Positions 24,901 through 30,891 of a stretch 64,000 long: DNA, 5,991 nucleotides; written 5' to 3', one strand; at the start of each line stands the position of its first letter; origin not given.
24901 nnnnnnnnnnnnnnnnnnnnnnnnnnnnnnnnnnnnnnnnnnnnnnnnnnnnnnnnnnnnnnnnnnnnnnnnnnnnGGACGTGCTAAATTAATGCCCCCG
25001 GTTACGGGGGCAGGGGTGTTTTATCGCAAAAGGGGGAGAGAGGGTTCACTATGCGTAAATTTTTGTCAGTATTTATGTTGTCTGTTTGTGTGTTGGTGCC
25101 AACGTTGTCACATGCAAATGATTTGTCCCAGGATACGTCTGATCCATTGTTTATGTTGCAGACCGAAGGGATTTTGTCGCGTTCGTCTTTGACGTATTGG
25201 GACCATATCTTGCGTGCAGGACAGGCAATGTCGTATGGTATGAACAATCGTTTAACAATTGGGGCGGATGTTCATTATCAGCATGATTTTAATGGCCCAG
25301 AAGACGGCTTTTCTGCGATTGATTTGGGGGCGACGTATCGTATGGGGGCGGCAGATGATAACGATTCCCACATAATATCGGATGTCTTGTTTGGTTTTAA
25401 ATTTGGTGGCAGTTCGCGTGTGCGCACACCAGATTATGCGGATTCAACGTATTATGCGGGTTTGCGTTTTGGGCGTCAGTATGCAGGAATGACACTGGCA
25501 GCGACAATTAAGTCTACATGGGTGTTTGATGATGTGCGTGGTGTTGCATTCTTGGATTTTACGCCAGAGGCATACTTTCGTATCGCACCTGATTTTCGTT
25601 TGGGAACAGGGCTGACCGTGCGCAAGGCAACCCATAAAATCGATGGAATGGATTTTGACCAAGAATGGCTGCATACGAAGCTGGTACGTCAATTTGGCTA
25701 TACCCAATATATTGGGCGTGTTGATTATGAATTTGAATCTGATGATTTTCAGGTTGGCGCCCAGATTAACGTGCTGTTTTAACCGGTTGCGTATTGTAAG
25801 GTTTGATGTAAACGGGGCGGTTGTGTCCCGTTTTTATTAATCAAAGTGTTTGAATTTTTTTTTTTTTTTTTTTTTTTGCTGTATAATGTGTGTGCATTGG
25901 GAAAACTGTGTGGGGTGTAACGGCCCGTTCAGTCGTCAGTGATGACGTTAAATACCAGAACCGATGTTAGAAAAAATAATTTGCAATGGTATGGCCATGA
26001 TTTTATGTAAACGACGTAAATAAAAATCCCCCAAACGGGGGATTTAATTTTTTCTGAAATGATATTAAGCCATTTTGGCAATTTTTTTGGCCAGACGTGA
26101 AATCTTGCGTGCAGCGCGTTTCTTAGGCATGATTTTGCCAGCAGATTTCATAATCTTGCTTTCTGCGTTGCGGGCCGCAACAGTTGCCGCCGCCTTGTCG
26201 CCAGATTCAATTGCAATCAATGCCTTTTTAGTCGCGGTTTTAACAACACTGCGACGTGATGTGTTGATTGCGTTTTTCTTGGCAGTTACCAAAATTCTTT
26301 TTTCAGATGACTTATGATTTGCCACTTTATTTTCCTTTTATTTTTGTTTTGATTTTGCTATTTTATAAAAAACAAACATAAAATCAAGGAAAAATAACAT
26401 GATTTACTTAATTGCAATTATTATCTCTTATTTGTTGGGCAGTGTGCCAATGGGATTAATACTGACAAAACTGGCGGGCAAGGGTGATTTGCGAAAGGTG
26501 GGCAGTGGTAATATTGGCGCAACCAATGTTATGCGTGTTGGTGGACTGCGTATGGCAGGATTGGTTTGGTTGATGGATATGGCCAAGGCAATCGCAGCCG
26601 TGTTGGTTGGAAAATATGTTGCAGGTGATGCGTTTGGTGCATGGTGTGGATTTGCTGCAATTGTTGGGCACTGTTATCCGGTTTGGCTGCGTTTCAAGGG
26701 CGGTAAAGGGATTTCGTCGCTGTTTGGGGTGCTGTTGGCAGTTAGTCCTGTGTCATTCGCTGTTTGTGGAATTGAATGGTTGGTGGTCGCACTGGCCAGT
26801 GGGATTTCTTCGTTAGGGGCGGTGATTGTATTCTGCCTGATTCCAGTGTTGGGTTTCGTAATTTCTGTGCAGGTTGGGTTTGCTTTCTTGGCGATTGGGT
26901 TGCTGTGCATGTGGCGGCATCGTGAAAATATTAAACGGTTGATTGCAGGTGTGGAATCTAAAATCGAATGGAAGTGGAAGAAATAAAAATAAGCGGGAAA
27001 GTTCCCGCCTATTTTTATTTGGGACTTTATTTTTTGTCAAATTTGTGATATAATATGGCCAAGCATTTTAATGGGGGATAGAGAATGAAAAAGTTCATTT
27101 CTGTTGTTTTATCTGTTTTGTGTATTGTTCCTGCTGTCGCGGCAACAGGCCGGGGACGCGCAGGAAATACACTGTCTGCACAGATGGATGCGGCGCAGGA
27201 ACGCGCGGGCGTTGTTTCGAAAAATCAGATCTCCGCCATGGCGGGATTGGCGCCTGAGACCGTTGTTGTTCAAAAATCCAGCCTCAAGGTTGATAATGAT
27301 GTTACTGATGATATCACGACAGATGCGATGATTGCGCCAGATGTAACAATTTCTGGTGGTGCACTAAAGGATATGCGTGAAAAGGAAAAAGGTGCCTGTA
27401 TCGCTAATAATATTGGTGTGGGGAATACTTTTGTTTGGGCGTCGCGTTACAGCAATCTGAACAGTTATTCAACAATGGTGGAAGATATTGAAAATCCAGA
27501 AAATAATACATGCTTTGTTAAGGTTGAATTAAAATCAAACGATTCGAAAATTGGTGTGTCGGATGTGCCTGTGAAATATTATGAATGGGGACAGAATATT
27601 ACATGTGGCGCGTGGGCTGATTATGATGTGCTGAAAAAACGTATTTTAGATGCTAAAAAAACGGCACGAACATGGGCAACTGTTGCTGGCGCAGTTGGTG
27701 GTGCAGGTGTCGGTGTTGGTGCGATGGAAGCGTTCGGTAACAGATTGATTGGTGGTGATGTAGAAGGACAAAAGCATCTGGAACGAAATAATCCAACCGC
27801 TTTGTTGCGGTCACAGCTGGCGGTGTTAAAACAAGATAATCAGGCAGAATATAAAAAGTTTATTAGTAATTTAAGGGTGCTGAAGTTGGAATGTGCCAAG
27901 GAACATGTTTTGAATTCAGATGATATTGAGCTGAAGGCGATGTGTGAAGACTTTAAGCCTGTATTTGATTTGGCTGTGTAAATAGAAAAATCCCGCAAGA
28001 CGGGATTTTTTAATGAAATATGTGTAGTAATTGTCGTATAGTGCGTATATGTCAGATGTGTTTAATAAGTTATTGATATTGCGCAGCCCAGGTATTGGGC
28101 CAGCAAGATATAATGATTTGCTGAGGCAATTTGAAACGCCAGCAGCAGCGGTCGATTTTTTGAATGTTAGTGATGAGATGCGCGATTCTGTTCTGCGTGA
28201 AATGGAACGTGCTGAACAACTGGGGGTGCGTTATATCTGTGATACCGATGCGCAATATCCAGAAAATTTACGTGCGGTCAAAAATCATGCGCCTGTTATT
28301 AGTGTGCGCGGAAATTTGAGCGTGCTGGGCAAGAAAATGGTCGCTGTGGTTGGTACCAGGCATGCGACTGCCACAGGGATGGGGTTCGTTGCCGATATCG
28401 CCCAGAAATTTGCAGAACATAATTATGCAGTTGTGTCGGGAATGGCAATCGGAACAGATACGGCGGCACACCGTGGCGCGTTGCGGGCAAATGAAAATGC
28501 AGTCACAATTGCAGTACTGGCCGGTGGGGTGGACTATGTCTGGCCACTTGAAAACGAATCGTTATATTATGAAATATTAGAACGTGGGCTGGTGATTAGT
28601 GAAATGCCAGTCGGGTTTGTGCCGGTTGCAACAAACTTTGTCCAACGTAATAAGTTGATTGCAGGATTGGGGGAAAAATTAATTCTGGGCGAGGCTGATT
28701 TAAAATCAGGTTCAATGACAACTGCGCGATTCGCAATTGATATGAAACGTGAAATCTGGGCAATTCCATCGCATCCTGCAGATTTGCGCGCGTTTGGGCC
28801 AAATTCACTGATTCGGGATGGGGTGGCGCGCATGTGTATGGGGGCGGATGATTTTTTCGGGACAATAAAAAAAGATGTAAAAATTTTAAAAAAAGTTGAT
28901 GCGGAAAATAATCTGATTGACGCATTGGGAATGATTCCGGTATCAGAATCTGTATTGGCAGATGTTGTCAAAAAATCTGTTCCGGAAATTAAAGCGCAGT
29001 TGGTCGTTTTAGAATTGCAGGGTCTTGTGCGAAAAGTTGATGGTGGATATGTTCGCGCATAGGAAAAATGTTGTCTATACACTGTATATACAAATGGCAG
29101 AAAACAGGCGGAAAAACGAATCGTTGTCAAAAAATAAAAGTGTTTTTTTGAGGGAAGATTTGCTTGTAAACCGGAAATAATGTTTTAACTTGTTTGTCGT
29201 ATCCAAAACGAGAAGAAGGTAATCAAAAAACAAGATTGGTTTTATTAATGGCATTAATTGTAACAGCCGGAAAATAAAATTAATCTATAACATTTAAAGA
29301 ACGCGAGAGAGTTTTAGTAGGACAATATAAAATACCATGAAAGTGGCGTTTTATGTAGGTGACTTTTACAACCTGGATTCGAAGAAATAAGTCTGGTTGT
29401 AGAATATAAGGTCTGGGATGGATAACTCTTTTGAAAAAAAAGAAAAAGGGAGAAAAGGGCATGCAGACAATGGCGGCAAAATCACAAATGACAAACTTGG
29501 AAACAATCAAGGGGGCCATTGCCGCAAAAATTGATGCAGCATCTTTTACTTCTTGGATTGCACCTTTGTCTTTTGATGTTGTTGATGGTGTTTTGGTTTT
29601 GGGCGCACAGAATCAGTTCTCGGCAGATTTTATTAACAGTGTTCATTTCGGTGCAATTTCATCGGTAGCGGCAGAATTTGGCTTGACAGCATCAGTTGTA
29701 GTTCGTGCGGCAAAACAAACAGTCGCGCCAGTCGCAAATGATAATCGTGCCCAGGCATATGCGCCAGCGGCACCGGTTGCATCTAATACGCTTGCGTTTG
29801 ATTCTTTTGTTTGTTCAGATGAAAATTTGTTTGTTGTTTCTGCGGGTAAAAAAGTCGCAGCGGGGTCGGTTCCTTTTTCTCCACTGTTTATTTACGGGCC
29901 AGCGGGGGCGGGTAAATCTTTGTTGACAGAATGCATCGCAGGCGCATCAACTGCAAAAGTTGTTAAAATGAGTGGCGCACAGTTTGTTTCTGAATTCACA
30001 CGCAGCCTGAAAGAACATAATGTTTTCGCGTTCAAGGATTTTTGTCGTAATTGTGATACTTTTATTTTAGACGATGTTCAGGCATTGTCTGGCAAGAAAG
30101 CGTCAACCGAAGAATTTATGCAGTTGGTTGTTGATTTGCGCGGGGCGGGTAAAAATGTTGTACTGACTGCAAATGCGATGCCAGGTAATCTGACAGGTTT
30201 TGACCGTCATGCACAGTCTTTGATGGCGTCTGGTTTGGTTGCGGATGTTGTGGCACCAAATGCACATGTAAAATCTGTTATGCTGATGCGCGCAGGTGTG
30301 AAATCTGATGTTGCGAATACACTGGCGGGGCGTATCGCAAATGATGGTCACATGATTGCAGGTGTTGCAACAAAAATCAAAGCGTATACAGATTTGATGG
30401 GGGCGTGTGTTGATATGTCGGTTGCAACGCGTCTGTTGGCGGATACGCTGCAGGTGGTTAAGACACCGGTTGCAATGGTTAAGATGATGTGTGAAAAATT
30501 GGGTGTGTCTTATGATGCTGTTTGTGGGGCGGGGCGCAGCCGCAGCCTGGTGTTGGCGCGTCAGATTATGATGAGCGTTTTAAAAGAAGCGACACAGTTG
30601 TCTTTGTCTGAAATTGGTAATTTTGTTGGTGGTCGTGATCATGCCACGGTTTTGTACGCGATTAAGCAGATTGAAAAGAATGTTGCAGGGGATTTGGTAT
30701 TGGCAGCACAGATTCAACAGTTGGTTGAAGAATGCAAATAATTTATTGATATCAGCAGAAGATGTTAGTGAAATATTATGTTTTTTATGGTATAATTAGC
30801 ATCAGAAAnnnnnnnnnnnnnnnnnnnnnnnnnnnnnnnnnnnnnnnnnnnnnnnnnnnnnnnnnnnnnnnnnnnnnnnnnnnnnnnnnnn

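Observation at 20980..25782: Isolated type IVb-pilus-like outer-membrane module: TcpQ/BfpG-like protein, lipoprotein secretin and two beta-barrel outer membrane proteins, with pilin genes elsewhere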

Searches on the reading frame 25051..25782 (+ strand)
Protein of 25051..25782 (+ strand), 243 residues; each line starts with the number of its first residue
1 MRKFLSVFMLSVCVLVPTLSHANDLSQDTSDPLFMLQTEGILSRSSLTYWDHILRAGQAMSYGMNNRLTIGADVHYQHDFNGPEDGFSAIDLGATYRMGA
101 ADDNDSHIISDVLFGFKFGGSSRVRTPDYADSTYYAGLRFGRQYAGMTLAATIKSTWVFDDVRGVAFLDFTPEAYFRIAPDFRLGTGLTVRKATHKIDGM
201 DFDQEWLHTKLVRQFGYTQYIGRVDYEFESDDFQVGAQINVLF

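Call 3: search_protein_families(library=pfam, proteins=[window:25051-25782:+], max_evalue=1)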
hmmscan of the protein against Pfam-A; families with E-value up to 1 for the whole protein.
window:25051-25782:+ (243 aa): 1 family
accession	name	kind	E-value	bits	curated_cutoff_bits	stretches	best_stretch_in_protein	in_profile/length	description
PF20841.2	NtrZ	-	0.028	15.2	27.7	0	173-195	32-54/78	NtrZ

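Call 4: search_protein_families(library=ncbifam, proteins=[window:25051-25782:+], max_evalue=1)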
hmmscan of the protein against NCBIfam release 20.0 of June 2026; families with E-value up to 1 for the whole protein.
window:25051-25782:+ (243 aa): 0 families

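Call 57: predict_structure(protein=window:25051-25779:+)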
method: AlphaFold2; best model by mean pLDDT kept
length: 243 residues; sequences in the alignment: 1
mean_pLDDT: 35.3   pTM: 0.26
mean pLDDT of the five models: 35.3, 32.3, 28.2, 27.8, 27.2
residues with pLDDT >= 90: 0; 70-90: 0; 50-70: 27; < 50: 216
segments of 3 or more residues with pLDDT < 50: 1-190, 213-223, 231-243
pLDDT, mean of each block of 10 residues (from residue 1): 37 33 36 31 31 37 36 32 34 34 34 32 28 28 26 25 28 26 34 56 60 45 50 35 29
secondary structure, 60 per line:
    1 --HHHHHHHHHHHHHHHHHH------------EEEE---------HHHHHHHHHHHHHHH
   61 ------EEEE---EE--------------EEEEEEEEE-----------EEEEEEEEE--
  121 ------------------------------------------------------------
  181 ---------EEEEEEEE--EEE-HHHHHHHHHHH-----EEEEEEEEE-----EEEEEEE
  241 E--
elements in order: H3-20 E33-36 H46-60 E67-70 E90-98 E110-118 E190-197 E200-202 H204-214 E220-228 E234-241

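Call 59: search_solved_structures(query=window:25051-25779:+, max_evalue=10)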
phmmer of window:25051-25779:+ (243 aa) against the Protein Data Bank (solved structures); distinct sequences matched with E-value up to 10: 1.
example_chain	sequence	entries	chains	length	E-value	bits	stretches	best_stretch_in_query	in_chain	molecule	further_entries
6z2i_A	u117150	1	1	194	0.81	12.4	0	197-225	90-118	de novo designed TIM barrel DeNovoTIM6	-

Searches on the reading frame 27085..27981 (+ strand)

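Call 3: search_protein_families(library=pfam, proteins=[window:27085-27981:+], max_evalue=1)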
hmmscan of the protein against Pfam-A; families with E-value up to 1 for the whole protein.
window:27085-27981:+ (298 aa): 0 families

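Call 4: search_protein_families(library=ncbifam, proteins=[window:27085-27981:+], max_evalue=1)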
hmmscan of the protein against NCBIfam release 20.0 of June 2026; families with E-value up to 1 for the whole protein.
window:27085-27981:+ (298 aa): 1 family
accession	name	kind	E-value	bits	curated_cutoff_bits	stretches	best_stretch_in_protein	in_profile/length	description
NF058647.1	lipo_LytA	equivalog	0.092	13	110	1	1-79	1-76/107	acidic lipoprotein LytA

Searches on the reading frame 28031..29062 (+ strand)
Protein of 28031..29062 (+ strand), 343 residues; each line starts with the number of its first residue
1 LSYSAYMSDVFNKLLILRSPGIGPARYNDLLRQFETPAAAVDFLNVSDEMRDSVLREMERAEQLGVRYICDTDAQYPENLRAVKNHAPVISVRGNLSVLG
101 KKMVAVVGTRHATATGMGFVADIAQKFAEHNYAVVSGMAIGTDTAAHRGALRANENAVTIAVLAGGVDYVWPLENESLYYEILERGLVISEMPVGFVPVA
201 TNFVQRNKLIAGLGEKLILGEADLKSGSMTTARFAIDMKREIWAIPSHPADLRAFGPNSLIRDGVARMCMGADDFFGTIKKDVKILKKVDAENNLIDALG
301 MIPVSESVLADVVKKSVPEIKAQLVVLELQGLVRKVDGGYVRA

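Call 3: search_protein_families(library=pfam, proteins=[window:28031-29062:+], max_evalue=1)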
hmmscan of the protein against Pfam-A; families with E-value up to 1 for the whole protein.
window:28031-29062:+ (343 aa): 4 families
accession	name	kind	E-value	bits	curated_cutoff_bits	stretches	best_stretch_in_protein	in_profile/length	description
PF02481.21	DNA_processg_A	-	5e-60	202.7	29.6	1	62-267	3-208/212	DNA recombination-mediator protein A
PF17782.7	DprA_WH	-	3.3e-06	27.5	22.9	1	290-339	12-61/61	DprA winged helix domain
PF21102.3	DprA_N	-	2.1e-05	24.6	22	1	10-44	4-38/64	DprA-like N-terminal HHH domain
PF18306.6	LDcluster4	-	0.038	14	26.3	1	102-160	2-59/151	SLOG cluster4 family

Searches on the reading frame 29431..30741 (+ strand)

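Call 3: search_protein_families(library=pfam, proteins=[window:29431-30741:+], max_evalue=1)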
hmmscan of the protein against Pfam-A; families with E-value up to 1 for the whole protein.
window:29431-30741:+ (436 aa): 12 families
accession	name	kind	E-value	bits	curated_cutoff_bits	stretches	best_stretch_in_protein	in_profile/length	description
PF00308.24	Bac_DnaA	-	9.3e-28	97.9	23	1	121-271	5-161/162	Bacterial DnaA ATPAse domain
PF08299.17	Bac_DnaA_C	-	1.5e-19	70.2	31.5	1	350-414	5-69/69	Bacterial dnaA protein helix-turn-helix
PF11638.13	DnaA_N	-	1.9e-07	31.1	24.6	1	25-79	6-62/65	DnaA N-terminal domain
PF00004.35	AAA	-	2.7e-07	31.5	21.2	1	153-241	2-97/131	ATPase family associated with various cellular activities (AAA)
PF13191.12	AAA_16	-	0.0006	20.8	32.6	1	130-193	6-73/167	AAA ATPase domain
PF00910.28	RNA_helicase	-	0.0049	17.8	21.5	1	153-213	2-65/105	RNA helicase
PF13401.12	AAA_22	-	0.01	16.6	27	1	152-219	8-96/130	AAA domain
PF00005.33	ABC_tran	-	0.022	15.8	25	1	152-203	14-67/137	ABC transporter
PF13476.12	AAA_23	-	0.039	15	27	1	153-185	23-55/201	AAA domain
PF13479.12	AAA_24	-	0.039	14.2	27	0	153-169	6-22/195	AAA domain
PF01637.24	ATPase_2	-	0.048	13.9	33.2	1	147-190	18-58/225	ATPase domain predominantly from Archaea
PF13166.12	AAA_13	-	0.18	10.9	36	1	153-205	20-71/713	AAA domain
